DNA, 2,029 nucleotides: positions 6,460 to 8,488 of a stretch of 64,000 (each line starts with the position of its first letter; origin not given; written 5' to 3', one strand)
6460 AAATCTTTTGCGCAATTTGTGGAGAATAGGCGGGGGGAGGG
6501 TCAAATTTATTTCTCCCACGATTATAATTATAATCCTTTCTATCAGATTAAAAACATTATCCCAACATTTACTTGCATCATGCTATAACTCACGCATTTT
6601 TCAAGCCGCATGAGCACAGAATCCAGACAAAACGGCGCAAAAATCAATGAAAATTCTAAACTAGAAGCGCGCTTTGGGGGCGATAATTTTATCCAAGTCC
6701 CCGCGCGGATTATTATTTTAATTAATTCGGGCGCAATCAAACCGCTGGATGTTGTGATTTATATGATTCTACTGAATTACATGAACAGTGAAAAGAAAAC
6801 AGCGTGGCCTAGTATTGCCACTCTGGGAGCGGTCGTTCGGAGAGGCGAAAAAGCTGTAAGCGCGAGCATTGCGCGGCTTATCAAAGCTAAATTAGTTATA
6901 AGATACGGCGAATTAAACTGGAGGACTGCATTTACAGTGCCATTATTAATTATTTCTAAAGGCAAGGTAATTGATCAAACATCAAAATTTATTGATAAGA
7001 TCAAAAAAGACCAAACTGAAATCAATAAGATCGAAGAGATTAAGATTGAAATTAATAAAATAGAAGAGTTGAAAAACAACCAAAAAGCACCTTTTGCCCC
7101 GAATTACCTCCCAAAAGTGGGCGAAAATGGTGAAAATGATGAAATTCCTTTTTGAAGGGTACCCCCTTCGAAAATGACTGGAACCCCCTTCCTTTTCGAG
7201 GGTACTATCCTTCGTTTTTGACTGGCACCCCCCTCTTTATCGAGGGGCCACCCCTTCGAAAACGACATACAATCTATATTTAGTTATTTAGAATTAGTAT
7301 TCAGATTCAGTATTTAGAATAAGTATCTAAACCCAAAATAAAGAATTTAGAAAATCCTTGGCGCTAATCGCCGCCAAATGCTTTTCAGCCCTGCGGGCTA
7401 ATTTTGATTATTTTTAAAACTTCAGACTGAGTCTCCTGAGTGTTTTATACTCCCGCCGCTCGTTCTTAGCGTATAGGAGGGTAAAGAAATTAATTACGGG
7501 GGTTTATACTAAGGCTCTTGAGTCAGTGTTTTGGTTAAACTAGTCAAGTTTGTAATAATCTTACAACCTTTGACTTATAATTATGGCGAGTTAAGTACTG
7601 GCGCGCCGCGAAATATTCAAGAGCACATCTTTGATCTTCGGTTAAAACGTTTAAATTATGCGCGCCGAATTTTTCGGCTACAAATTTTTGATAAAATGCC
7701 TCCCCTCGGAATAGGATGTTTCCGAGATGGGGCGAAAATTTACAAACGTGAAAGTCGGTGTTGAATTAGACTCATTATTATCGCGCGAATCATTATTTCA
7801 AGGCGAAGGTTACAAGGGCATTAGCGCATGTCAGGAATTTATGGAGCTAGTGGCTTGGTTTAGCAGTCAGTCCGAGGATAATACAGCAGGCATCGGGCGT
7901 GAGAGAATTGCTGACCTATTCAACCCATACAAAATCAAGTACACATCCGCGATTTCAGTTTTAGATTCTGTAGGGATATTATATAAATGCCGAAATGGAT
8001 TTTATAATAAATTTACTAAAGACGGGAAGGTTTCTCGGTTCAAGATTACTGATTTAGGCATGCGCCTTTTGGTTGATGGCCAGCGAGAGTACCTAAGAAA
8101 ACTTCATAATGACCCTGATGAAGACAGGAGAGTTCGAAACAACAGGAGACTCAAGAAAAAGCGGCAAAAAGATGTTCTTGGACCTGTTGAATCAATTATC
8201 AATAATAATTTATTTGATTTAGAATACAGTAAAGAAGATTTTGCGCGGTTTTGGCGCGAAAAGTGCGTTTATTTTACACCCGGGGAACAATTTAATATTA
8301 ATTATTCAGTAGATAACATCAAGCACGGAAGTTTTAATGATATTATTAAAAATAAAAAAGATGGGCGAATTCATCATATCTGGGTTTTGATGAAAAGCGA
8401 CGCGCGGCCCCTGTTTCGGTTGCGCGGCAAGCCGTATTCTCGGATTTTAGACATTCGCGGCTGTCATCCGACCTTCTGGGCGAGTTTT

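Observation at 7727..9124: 465-aa ORF whose C-terminal half carries an ordered set of family-A (Pol I/T7-like) polymerase motifs in a drastically shortened form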

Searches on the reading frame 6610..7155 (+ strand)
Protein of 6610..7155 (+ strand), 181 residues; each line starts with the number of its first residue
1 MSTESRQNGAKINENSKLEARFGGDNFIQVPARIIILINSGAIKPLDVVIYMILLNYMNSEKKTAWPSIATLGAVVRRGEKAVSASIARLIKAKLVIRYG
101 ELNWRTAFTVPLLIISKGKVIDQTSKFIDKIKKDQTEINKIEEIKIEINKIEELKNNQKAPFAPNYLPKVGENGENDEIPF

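Call 3: search_protein_families(library=pfam, proteins=[window:6610-7155:+], max_evalue=1)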
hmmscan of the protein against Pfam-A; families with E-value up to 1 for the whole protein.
window:6610-7155:+ (181 aa): 1 family
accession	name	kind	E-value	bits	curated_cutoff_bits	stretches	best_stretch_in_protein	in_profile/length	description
PF13730.12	HTH_36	-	8.2e-06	26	25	1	43-95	3-54/55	Helix-turn-helix domain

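Call 4: search_protein_families(library=phrogs, proteins=[window:6610-7155:+], max_evalue=1)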
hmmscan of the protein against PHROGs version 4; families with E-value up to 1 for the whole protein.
window:6610-7155:+ (181 aa): 11 families
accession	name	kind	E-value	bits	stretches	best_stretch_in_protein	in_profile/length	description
phrog_11896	-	DNA, RNA and nucleotide metabolism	2.4e-05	25.4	1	47-165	22-140/225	primosomal protein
phrog_391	-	DNA, RNA and nucleotide metabolism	0.0002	22.1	1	42-142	14-117/298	replication initiation O-like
phrog_270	-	DNA, RNA and nucleotide metabolism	0.0018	18.7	1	40-100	42-101/383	replication initiation protein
phrog_1032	-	DNA, RNA and nucleotide metabolism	0.0027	18.8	1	56-138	28-76/281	replication initiation protein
phrog_345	-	DNA, RNA and nucleotide metabolism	0.0043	17.8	1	39-156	41-178/297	replication initiation O-like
phrog_8102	-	DNA, RNA and nucleotide metabolism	0.012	15.8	1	45-160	34-153/337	replication initiation protein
phrog_186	-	DNA, RNA and nucleotide metabolism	0.016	15.9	1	26-157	21-168/308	DnaD-like helicase loader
phrog_16167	-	DNA, RNA and nucleotide metabolism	0.045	14.5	1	136-178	247-292/315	replication initiation protein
phrog_8540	-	DNA, RNA and nucleotide metabolism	0.069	14.3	1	58-98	29-69/196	replication initiation O-like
phrog_31609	-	unknown function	0.17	13.3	1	122-149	5-32/83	-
phrog_20452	-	unknown function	0.19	13.4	1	108-156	66-114/125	-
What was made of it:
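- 6610..7155 (+): 181-aa HTH_36 / phage-O-like replication initiator gene. PHROG hits to primosomal and O-like initiators (calls 3, 4).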

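Call 5: search_protein_families(library=ncbifam, proteins=[window:6610-7155:+], max_evalue=1)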
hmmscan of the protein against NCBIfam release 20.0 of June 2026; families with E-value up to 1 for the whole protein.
window:6610-7155:+ (181 aa): 2 families
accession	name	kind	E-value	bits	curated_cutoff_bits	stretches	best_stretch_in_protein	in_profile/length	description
NF038049.1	SelD_rel_HyperS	equivalog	0.037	12.5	250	1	123-175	292-344/465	SelD-related putative sulfur metabolism protein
NF011008.0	PRK14434.1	equivalog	0.045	14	86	1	114-156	45-87/92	acylphosphatase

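Call 99: search_protein_families(library=padloc, proteins=[window:6610-7155:+], max_evalue=0.01)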
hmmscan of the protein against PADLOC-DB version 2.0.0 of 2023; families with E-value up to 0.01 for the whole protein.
window:6610-7155:+ (181 aa): 0 families

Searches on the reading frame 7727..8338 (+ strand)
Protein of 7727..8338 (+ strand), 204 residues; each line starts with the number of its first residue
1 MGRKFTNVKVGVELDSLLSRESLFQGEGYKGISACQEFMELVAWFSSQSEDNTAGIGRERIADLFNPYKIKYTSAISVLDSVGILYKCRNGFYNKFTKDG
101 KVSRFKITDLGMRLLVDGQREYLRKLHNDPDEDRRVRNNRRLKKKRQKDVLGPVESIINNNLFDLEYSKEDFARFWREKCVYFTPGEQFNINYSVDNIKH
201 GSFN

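Call 106: predict_structure(alignment_id=A4)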
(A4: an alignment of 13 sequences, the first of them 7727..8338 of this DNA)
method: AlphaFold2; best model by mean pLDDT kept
length: 204 residues; sequences in the alignment: 13
mean_pLDDT: 82.3   pTM: 0.77
mean pLDDT of the five models: 82.3, 81.7, 79.4, 77.3, 72.4
residues with pLDDT >= 90: 52; 70-90: 126; 50-70: 20; < 50: 6
segments of 3 or more residues with pLDDT < 50: 1-6
pLDDT, mean of each block of 10 residues (from residue 1): 46 91 89 92 87 85 88 92 84 58 84 89 82 85 77 80 79 88 89 84 72
secondary structure, 60 per line:
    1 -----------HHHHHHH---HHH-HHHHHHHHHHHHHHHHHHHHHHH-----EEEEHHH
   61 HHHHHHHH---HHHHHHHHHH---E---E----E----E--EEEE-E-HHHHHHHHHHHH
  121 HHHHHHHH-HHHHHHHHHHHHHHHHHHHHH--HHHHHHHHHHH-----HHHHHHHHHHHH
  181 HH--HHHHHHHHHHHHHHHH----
elements in order: H12-18 H26-48 E54-57 H58-68 H72-81 E102-105 H109-128 H130-150 H153-163 H169-182 H185-200

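Call 108: fold_search(model_id=the predicted structure, library=pdb)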
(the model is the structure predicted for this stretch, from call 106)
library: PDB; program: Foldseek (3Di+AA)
matches with E <= 10: 254; with E <= 0.001: 0
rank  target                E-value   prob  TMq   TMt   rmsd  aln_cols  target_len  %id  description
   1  2fbh                  5.5e-02  0.87  0.30  0.39   6.0       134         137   15  The crystal structure of transcriptional regulator PA3341 (released 2005-12-20)
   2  3cjn                  8.5e-02  0.75  0.30  0.38   7.7       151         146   14  Crystal structure of transcriptional regulator, MarR family, from Silicibacter pomeroyi (released 2008-03-25)
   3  4yif_B                9.0e-02  0.84  0.31  0.41   6.1       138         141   12  Crystal structure of Rv0880 (released 2015-06-10)
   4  9gm7_D                1.0e-01  0.51  0.25  0.19  15.5       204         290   13  MukBEF in a nucleotide-bound state with open neck gate (monomer) (released 2025-03-26)
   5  7d58_O                1.0e-01  0.33  0.24  0.12  20.9       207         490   14  cryo-EM structure of human RNA polymerase III in elongating state (released 2021-02-17)
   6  8ylh_B                1.1e-01  0.77  0.28  0.34   9.7       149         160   13  Crystal structure of Pectobacterium atrosepticum PecS (released 2024-11-13)
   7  2yr2_B                1.1e-01  0.66  0.27  0.36   7.9       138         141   17  Crystal Structure of the Hypothetical regulator from Sulfolobus tokodaii (released 2007-10-02)
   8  8yli_B                1.1e-01  0.47  0.26  0.31  15.7       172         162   12  Crystal structure of Pectobacterium atrosepticum PecS in complex with operator DNA (released 2024-11-13)
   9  7a6h_O                1.1e-01  0.47  0.26  0.12  20.6       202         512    9  Cryo-EM structure of human apo RNA Polymerase III (released 2021-02-03)
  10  1s3j_B                1.4e-01  0.54  0.28  0.36  11.8       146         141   15  X-ray crystal structure of YusO protein from Bacillus subtilis (released 2004-04-13)
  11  5gpy_A                1.5e-01  0.35  0.20  0.22  14.2       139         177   19  Crystal structure of the human TFIIE complex (released 2016-11-02)
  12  4yif_C                1.5e-01  0.80  0.31  0.41   6.9       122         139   12  Crystal structure of Rv0880 (released 2015-06-10)
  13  3u1d_A                1.6e-01  0.63  0.26  0.33  11.4       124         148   13  The structure of a protein with a GntR superfamily winged-helix-turn-helix domain from Halomicrobium mukohataei. (released 2011-12-07)
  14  9gm9_D                1.9e-01  0.96  0.25  0.17   4.9        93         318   15  MukBEF in a DNA capture state (released 2025-03-26)
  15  3u1d_B                1.9e-01  0.63  0.27  0.35   9.6       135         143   15  The structure of a protein with a GntR superfamily winged-helix-turn-helix domain from Halomicrobium mukohataei. (released 2011-12-07)
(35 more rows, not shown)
